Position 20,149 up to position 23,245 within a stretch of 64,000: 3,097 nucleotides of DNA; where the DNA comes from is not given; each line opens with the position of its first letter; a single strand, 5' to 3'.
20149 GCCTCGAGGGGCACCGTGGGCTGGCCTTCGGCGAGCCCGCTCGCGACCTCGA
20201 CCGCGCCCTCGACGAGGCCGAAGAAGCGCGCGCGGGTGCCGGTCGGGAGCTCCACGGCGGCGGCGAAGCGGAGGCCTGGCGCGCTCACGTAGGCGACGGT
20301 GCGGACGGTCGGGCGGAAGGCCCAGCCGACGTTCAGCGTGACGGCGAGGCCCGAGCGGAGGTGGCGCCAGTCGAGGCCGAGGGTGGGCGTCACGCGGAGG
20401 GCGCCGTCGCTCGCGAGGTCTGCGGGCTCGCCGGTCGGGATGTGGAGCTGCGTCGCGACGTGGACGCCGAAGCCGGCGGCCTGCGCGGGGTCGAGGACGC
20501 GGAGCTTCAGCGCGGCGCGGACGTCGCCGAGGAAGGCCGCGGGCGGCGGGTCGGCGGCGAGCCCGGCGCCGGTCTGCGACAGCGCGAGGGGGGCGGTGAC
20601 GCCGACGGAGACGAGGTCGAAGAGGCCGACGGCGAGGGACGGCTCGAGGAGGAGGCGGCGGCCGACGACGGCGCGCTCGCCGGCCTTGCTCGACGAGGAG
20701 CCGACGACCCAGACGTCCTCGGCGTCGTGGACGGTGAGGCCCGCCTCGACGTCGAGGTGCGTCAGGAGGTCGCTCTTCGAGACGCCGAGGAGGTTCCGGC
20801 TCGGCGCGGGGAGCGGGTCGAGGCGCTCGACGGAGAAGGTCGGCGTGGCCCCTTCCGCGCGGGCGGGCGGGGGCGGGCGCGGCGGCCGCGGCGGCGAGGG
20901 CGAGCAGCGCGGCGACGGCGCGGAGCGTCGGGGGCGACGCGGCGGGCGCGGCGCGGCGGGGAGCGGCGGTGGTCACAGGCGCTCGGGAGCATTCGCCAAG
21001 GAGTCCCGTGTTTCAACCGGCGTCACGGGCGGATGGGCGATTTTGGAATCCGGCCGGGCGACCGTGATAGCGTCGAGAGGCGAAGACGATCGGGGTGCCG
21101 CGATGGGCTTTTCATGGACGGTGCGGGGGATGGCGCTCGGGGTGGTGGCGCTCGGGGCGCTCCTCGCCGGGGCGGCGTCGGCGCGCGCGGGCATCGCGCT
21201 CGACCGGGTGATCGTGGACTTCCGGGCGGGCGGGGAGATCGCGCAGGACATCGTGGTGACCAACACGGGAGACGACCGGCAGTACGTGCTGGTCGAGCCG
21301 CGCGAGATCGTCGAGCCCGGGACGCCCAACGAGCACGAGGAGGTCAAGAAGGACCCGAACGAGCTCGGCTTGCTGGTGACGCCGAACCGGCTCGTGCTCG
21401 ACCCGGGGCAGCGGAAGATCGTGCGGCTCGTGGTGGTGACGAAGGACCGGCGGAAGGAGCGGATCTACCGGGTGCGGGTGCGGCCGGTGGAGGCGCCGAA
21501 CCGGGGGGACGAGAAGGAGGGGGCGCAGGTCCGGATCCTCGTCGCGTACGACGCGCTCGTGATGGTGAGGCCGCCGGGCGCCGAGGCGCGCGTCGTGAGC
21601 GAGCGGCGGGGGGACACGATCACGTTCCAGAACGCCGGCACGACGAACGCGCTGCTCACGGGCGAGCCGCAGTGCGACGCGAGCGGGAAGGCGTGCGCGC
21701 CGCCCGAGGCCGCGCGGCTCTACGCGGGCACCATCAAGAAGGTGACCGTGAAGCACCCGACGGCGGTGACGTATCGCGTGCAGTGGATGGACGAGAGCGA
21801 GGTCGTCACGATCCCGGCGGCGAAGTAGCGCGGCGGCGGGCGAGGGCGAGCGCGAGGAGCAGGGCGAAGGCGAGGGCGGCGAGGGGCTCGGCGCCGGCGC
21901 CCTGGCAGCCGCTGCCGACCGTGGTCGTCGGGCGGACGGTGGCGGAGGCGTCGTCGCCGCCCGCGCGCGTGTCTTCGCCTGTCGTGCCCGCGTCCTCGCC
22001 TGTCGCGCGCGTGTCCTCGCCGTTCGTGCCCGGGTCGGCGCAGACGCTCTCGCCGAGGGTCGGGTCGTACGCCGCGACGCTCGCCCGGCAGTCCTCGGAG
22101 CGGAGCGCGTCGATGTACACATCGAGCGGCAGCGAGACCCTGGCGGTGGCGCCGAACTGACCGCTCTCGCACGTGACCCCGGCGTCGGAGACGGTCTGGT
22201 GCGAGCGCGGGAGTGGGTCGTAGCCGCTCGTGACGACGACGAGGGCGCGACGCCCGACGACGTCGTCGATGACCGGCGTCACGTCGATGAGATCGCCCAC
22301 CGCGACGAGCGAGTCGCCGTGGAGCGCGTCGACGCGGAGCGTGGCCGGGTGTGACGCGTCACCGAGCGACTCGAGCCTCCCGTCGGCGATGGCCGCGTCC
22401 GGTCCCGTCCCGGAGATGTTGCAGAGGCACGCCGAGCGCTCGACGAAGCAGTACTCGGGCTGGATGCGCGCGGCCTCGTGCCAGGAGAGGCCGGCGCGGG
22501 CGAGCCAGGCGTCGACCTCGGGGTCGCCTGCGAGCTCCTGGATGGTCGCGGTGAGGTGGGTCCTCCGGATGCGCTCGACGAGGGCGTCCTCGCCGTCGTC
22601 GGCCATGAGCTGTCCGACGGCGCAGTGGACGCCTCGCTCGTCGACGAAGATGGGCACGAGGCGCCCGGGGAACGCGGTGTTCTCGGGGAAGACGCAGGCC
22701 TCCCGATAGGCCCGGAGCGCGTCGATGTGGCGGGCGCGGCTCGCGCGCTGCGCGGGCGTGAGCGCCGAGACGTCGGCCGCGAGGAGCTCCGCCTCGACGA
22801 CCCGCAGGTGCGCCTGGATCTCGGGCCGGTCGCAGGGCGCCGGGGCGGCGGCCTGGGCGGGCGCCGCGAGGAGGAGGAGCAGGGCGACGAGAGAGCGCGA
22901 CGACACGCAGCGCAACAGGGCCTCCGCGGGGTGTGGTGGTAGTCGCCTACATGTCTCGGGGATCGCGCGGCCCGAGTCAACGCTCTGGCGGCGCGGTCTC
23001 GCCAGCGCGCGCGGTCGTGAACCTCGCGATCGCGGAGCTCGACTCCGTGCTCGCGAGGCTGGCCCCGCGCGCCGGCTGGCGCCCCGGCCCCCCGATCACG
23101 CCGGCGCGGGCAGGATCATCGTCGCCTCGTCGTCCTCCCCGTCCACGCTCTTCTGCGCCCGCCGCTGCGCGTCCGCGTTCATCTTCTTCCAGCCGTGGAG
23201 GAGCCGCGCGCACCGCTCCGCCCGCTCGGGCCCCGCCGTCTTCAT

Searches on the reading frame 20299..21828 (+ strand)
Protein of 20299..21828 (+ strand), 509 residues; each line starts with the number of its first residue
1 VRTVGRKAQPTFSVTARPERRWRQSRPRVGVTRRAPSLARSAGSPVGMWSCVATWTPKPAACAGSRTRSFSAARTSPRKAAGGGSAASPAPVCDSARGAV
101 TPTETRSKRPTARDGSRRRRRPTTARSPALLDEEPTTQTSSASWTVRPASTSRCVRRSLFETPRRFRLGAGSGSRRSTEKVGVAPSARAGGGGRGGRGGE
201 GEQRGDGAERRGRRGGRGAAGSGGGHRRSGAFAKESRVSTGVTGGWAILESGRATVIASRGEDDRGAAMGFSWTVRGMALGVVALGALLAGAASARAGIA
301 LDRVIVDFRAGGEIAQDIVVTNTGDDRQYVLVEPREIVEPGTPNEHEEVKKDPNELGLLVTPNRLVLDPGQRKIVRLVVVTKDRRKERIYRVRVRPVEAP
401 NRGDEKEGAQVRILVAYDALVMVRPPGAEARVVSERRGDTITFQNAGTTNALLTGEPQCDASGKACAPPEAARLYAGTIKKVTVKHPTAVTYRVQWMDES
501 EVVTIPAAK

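Call 50: search_protein_families(library=ncbifam, proteins=[window:20299-21828:+], max_evalue=0.01)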
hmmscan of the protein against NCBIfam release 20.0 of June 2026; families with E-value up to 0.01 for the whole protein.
window:20299-21828:+ (509 aa): 1 family
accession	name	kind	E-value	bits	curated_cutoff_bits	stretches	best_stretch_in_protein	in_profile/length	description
NF011836.1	PRK15308.1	equivalog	4.2e-11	42.9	500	1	282-462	10-187/236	fimbrial chaperone TcfA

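Call 69: search_protein_families(library=pfam, proteins=[window:20299-21828:+], max_evalue=0.001)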
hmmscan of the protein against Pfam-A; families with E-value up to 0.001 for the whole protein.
window:20299-21828:+ (509 aa): 1 family
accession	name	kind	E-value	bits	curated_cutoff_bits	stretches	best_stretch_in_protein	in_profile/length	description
PF00345.26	PapD_N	-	1.6e-06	28.6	23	1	299-427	2-124/126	Pili and flagellar-assembly chaperone, PapD N-terminal domain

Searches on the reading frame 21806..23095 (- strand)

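Call 9: search_protein_families(library=pfam, proteins=[window:21806-23095:-], max_evalue=1)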
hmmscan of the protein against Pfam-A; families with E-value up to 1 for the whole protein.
window:21806-23095:- (429 aa): 0 families

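Call 50: search_protein_families(library=ncbifam, proteins=[window:21806-22915:-], max_evalue=0.01)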
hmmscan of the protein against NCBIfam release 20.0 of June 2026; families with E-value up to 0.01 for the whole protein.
window:21806-22915:- (369 aa): 1 family
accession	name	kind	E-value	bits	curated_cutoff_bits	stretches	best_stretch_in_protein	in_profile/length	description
TIGR04564.1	Synergist_CTERM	domain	0.0071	16.4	22.5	1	334-362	2-26/27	Synerg-CTERM sorting domain-containing protein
